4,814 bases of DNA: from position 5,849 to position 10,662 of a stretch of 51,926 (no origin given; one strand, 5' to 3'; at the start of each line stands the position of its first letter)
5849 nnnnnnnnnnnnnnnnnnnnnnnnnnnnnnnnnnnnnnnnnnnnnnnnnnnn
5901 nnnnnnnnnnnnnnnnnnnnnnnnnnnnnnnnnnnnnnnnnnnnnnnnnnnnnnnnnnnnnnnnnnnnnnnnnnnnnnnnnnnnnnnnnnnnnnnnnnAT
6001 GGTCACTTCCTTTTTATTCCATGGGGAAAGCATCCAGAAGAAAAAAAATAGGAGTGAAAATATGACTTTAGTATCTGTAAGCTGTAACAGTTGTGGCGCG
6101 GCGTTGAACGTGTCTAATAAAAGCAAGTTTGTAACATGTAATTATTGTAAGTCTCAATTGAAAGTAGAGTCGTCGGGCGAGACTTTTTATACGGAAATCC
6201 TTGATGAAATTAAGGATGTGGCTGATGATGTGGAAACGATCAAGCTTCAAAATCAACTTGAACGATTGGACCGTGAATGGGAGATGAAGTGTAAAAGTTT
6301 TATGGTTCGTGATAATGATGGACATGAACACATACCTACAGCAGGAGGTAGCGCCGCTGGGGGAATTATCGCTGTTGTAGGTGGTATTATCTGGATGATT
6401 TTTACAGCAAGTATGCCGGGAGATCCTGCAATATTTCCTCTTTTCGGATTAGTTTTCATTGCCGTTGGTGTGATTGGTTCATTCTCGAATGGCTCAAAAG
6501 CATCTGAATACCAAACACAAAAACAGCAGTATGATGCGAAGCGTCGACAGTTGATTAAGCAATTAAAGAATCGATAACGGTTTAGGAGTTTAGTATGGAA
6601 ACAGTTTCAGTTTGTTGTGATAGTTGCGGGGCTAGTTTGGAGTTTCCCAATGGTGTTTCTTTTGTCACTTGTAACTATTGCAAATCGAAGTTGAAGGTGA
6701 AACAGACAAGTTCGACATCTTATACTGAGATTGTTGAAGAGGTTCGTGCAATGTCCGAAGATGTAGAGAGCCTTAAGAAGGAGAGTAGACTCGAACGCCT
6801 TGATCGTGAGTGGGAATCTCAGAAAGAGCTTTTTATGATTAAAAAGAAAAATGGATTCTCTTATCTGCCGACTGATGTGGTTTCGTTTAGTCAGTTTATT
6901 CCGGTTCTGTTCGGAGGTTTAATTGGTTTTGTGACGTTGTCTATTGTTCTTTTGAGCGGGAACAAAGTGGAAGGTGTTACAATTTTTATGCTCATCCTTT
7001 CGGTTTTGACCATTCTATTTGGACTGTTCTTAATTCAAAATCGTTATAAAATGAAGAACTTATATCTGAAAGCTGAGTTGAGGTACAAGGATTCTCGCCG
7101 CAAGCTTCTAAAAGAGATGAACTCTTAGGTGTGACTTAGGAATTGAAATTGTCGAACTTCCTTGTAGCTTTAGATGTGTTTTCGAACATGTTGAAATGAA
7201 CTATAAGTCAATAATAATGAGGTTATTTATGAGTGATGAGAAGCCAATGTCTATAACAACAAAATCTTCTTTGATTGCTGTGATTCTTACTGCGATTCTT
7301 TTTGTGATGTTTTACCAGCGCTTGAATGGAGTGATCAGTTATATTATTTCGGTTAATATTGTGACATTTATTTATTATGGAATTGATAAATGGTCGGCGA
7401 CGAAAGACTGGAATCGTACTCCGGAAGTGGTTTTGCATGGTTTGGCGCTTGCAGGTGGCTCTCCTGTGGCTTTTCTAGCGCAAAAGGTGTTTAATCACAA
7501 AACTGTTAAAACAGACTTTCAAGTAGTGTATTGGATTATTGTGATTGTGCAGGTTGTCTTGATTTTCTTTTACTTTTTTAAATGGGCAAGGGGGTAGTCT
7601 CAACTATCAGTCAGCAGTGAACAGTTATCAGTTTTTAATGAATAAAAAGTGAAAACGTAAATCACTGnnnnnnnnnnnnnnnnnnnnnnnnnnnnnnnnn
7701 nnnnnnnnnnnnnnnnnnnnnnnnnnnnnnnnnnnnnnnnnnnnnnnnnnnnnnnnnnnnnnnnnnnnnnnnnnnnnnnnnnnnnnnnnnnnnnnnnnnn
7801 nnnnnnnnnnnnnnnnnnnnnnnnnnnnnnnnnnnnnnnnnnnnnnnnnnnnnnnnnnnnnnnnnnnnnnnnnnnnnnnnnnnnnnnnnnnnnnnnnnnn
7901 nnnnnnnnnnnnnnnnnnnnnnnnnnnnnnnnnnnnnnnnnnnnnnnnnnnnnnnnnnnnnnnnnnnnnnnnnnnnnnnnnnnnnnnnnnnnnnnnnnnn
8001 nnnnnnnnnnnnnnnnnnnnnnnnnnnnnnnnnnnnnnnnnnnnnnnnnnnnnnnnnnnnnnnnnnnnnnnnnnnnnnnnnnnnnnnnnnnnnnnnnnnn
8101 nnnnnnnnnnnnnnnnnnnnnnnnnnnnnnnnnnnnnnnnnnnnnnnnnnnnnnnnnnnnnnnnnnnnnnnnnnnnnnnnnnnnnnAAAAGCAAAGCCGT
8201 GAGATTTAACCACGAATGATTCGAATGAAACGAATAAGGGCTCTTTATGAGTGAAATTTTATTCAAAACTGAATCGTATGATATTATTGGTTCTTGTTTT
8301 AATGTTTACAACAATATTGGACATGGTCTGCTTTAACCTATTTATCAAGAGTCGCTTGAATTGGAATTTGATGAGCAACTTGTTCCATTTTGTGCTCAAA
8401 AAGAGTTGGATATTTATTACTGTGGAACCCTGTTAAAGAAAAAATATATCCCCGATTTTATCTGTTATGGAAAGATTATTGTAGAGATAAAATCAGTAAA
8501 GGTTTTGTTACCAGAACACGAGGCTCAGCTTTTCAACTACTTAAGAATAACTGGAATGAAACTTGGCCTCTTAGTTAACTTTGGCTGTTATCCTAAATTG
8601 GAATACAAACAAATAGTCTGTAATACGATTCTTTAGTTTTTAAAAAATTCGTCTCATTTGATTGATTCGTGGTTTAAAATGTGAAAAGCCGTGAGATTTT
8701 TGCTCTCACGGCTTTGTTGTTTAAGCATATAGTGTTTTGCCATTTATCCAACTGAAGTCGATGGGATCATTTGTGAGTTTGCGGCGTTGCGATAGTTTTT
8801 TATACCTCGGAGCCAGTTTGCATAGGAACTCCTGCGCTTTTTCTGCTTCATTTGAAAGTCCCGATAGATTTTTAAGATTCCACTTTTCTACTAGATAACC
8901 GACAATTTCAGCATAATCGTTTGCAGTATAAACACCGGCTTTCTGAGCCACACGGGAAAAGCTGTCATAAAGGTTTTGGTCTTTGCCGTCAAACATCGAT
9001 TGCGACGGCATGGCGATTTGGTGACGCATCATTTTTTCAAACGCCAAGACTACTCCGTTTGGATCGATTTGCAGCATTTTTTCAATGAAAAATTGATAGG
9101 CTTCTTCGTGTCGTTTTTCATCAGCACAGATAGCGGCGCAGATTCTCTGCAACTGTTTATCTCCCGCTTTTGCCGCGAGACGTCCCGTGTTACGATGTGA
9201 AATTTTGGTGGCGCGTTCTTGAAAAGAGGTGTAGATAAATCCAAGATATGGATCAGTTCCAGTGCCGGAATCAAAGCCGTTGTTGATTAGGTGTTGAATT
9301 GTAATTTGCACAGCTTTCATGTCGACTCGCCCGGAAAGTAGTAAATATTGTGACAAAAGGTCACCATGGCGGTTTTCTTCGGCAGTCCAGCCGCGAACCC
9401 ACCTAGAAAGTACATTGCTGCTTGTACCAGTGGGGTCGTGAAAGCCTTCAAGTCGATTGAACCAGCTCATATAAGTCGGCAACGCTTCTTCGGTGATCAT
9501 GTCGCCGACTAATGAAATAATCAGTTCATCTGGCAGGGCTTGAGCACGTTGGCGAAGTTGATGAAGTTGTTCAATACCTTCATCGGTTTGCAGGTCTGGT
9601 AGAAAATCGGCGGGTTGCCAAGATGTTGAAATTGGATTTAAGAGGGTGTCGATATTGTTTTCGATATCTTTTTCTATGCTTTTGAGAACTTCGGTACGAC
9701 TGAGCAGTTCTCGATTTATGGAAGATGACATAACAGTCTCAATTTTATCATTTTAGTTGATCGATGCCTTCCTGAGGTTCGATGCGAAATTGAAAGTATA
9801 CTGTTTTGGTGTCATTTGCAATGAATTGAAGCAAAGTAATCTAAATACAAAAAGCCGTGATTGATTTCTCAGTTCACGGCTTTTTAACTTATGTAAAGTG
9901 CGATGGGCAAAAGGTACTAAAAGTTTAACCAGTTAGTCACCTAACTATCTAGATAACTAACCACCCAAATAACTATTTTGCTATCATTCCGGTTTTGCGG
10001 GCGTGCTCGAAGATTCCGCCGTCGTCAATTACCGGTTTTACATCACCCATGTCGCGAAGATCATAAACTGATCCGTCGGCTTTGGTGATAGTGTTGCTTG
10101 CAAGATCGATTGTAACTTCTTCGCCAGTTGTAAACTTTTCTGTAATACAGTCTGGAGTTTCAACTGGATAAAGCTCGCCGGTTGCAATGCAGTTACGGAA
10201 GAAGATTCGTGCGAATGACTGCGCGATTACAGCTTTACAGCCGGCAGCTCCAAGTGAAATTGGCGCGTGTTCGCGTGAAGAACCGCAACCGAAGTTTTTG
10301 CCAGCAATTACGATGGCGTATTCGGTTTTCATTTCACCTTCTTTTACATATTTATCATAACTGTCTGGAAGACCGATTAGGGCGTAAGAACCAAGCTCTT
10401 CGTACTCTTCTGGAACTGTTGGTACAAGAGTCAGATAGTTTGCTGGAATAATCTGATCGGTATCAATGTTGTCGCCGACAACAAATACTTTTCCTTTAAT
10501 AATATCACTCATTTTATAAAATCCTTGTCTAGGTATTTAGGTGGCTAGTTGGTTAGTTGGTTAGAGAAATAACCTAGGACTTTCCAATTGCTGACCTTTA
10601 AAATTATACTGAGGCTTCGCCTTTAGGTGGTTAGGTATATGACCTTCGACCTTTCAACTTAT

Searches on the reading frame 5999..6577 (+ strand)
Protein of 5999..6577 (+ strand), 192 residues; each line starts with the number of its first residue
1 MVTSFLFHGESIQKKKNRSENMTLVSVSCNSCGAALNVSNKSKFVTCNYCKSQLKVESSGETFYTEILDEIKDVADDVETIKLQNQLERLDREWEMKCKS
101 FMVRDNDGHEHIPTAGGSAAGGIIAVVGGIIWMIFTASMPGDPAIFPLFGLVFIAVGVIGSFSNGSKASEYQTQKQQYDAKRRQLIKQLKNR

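Call 5: search_protein_families(library=pfam, proteins=[window:5999-6577:+], max_evalue=0.01)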
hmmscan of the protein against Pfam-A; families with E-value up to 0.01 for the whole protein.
window:5999-6577:+ (192 aa): 4 families
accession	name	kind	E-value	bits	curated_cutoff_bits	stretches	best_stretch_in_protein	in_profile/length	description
PF21344.3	Zn_ribbon_LysW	-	0.0055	16.8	27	0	27-59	1-36/46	Alpha-aminoadipate carrier protein LysW-like, globular domain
PF23548.1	Zn_ribbon_FGT1_2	-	0.0058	16.6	27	1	26-57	2-33/35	FORGETTER1 second zinc ribbon domain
PF09814.14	HECT_2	-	0.0062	15.9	22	1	3-65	182-246/369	HECT-like Ubiquitin-conjugating enzyme (E2)-binding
PF19134.6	DUF5817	-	0.0067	16.8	31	0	27-70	4-47/57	Domain of unknown function (DUF5817)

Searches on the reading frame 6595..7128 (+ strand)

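Call 5: search_protein_families(library=pfam, proteins=[window:6595-7128:+], max_evalue=0.01)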
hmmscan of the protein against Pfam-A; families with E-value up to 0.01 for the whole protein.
window:6595-7128:+ (177 aa): 2 families
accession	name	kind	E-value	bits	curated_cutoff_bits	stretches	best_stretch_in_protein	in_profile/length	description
PF23548.1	Zn_ribbon_FGT1_2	-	0.00052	20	27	1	5-37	2-34/35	FORGETTER1 second zinc ribbon domain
PF18303.6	Saf_2TM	-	0.0085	16.4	29.5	0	119-152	58-91/152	SAVED-fused 2TM effector domain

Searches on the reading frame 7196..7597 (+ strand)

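Call 5: search_protein_families(library=pfam, proteins=[window:7196-7597:+], max_evalue=0.01)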
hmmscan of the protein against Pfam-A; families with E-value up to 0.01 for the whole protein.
window:7196-7597:+ (133 aa): 1 family
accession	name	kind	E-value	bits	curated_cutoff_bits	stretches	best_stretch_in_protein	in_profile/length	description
PF06961.18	DUF1294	-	3.6e-20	72.4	25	1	54-108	1-55/55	Protein of unknown function (DUF1294)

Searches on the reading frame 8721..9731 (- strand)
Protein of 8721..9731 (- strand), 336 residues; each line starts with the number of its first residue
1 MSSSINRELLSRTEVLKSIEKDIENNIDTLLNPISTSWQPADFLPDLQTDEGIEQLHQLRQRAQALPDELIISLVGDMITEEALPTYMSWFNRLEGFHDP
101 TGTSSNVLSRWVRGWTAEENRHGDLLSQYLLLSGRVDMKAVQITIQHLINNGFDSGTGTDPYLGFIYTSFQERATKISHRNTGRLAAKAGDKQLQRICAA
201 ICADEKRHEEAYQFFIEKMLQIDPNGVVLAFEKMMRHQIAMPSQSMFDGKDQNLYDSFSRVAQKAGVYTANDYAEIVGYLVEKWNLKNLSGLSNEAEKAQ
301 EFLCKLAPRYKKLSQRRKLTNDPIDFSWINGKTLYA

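Call 5: search_protein_families(library=pfam, proteins=[window:8721-9731:-], max_evalue=0.01)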
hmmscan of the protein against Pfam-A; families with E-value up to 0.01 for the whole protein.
window:8721-9731:- (336 aa): 2 families
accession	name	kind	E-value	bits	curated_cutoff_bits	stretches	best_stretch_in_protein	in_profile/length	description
PF03405.20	FA_desaturase_2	-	3.4e-132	440.7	22.7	1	12-329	2-324/325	Fatty acid desaturase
PF02915.23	Rubrerythrin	-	9.9e-05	23.2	22.8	1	173-213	94-134/137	Rubrerythrin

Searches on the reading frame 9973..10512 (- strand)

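Call 5: search_protein_families(library=pfam, proteins=[window:9973-10512:-], max_evalue=0.01)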
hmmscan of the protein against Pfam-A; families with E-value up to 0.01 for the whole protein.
window:9973-10512:- (179 aa): 2 families
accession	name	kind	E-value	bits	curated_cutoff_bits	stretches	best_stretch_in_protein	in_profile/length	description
PF00694.25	Aconitase_C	-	3.1e-19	70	22.8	1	63-117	73-126/131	Aconitase C-terminal domain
PF06434.19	Aconitase_2_N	-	0.0013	18.9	27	0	9-149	3-146/204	Aconitate hydratase 2 N-terminus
